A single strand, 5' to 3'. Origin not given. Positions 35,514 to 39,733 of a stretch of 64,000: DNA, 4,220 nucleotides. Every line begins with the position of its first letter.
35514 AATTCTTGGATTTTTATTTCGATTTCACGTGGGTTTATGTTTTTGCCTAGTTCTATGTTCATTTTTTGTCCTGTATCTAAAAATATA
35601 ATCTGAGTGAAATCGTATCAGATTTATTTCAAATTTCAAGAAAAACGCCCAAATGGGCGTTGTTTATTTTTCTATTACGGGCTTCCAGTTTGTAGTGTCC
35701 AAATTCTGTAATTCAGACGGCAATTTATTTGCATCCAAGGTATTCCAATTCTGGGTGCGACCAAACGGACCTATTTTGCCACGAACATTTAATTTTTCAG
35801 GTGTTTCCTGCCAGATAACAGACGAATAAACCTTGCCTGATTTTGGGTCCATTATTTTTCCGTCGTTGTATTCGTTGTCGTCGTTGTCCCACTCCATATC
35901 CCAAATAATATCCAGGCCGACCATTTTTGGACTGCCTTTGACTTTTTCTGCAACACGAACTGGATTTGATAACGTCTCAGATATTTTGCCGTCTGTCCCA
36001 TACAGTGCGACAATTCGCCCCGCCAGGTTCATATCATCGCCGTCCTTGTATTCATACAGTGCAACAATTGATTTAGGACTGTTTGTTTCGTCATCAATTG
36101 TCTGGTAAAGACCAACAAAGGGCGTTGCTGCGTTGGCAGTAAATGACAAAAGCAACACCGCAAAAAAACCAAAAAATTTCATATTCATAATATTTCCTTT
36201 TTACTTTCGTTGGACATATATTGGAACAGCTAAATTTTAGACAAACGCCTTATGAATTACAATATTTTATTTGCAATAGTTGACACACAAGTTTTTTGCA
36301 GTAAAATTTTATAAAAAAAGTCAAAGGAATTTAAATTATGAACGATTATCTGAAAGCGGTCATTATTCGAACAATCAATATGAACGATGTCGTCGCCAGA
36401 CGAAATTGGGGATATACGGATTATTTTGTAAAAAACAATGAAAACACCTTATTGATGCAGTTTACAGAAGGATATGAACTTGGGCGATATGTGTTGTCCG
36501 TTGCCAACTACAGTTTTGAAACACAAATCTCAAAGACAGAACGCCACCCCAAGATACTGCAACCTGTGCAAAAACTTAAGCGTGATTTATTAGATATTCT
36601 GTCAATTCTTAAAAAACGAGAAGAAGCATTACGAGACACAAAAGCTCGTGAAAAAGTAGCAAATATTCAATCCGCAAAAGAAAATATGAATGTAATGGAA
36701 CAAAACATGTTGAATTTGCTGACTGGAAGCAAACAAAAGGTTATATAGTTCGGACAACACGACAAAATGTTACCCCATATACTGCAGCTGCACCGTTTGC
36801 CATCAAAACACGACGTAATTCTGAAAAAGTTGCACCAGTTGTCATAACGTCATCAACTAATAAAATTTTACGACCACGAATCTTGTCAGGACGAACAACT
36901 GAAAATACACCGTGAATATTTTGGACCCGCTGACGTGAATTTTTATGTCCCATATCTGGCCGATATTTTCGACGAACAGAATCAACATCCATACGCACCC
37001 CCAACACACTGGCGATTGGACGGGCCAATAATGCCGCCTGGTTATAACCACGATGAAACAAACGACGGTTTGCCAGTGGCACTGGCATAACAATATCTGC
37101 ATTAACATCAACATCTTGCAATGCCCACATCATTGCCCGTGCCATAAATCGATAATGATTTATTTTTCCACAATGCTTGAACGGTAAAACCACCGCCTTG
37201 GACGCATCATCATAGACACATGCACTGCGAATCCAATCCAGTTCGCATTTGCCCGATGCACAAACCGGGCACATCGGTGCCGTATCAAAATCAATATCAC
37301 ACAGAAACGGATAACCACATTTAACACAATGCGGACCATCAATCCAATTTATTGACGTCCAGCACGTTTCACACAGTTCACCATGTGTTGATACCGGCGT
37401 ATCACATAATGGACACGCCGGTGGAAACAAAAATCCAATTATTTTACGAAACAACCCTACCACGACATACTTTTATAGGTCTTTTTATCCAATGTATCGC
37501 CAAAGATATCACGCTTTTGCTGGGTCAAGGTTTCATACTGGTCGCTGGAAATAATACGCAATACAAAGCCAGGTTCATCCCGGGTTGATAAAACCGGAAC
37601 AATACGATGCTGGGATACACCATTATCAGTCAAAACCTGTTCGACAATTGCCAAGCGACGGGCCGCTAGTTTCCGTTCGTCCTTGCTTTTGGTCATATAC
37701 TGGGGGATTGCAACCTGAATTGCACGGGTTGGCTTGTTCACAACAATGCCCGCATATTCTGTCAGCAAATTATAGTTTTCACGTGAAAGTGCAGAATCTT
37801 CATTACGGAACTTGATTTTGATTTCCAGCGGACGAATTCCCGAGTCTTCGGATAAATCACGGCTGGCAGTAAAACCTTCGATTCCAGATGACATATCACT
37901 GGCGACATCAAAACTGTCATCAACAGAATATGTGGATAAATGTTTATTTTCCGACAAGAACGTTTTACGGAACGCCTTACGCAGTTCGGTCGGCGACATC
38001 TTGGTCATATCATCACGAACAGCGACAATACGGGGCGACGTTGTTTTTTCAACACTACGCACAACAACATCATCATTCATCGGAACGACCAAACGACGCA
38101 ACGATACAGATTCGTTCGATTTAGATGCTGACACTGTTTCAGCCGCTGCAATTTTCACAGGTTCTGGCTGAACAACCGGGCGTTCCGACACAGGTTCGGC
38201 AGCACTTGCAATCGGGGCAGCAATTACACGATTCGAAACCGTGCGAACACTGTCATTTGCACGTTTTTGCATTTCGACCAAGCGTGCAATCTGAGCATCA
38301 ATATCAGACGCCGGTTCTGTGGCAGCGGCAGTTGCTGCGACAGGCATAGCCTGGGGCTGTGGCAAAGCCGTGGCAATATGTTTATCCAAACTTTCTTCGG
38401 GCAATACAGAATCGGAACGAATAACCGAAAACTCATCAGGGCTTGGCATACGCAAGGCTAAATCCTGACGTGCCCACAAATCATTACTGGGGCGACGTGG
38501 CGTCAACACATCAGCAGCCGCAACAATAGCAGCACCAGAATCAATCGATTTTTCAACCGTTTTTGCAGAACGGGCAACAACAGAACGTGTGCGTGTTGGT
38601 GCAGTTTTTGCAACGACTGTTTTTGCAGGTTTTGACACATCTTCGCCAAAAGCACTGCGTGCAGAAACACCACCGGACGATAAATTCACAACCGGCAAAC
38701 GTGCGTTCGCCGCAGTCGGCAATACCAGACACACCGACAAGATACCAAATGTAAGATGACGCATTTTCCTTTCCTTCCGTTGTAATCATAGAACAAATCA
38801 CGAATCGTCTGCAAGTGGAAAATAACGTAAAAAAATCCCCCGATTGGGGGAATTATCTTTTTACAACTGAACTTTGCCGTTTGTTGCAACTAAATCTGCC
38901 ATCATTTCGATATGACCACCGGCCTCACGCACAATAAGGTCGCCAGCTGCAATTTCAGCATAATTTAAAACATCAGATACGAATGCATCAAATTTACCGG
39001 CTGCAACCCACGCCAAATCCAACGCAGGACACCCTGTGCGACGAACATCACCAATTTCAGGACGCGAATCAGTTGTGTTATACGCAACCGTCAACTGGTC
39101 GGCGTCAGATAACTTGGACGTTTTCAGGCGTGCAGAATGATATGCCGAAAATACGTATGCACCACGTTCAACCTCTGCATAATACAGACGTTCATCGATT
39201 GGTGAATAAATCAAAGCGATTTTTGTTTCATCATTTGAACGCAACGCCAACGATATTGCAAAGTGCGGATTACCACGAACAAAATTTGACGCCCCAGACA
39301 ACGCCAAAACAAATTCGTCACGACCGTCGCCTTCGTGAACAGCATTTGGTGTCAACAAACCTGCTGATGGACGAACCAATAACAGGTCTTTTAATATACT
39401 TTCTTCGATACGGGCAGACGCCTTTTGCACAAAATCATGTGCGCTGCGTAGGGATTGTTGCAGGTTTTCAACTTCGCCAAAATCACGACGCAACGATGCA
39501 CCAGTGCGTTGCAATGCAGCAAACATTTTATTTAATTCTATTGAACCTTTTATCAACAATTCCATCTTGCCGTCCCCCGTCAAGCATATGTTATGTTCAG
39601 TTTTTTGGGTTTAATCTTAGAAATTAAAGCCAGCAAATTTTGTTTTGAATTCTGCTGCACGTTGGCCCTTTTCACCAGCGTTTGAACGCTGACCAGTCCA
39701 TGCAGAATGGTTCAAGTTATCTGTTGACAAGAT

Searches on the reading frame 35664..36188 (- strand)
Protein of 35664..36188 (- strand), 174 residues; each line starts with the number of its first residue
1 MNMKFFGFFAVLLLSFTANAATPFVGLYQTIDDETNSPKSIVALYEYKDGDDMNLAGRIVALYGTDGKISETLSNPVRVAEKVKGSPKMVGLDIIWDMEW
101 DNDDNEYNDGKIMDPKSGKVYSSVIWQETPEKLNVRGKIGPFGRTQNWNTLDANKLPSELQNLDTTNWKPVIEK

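Call 8: search_protein_families(library=pfam, proteins=[window:35664-36188:-], max_evalue=0.001)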
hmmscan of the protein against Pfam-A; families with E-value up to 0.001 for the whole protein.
window:35664-36188:- (174 aa): 1 family
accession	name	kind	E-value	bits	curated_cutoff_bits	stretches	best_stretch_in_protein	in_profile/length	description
PF09917.15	DUF2147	-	2.3e-22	80.1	27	1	26-149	1-111/112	Uncharacterized protein conserved in bacteria (DUF2147)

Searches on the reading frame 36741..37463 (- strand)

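Call 8: search_protein_families(library=pfam, proteins=[window:36741-37463:-], max_evalue=0.001)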
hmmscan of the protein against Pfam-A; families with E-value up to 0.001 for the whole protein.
window:36741-37463:- (240 aa): 2 families
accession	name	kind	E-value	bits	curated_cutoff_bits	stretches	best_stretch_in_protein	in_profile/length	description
PF18912.6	DZR_2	-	2.5e-13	50.1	27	1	9-68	2-55/56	Double zinc ribbon domain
PF00156.33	Pribosyltran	-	1.1e-08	34.9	26.3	1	143-229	40-119/158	Phosphoribosyl transferase domain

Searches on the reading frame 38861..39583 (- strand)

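Call 8: search_protein_families(library=pfam, proteins=[window:38861-39583:-], max_evalue=0.001)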
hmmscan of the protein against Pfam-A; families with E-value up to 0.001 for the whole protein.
window:38861-39583:- (240 aa): 1 family
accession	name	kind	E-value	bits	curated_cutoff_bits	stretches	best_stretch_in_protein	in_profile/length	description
PF00459.30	Inositol_P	-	2e-27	96.8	27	1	22-225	11-235/271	Inositol monophosphatase family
